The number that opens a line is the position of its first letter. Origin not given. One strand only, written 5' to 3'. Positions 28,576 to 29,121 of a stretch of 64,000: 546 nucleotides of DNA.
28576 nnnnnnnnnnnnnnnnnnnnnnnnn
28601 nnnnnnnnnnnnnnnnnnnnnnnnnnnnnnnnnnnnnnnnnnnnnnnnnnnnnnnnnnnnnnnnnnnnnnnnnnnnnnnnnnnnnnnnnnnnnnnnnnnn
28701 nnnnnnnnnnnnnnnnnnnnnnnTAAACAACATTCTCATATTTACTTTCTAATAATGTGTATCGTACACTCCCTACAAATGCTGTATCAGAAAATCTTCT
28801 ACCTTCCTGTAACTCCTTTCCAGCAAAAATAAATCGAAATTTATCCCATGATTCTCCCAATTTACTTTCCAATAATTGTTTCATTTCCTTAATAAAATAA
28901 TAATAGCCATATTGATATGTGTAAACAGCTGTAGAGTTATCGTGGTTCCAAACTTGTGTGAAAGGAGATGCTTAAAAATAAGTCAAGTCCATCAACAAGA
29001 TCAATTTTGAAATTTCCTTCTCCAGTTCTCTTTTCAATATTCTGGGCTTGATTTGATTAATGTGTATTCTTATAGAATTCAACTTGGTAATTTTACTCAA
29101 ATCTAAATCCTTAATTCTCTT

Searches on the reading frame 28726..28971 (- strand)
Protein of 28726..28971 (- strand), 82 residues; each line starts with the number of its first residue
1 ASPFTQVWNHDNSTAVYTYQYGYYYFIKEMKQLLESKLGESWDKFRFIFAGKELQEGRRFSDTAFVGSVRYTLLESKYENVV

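Call 53: search_protein_families(library=pfam, proteins=[window:28726-28971:-], max_evalue=1)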
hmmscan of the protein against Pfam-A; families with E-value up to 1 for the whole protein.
seq(82 aa): 3 families
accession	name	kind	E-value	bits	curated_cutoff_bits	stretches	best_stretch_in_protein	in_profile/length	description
PF00240.29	ubiquitin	-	0.00037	20.6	25.4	1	27-61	21-55/72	Ubiquitin family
PF11976.14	Rad60-SLD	-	0.039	14.2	23.8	1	27-63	23-60/72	Ubiquitin-2 like Rad60 SUMO-like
PF10581.15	Synapsin_N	-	0.065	13.3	27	1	58-69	6-17/29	Synapsin N-terminal region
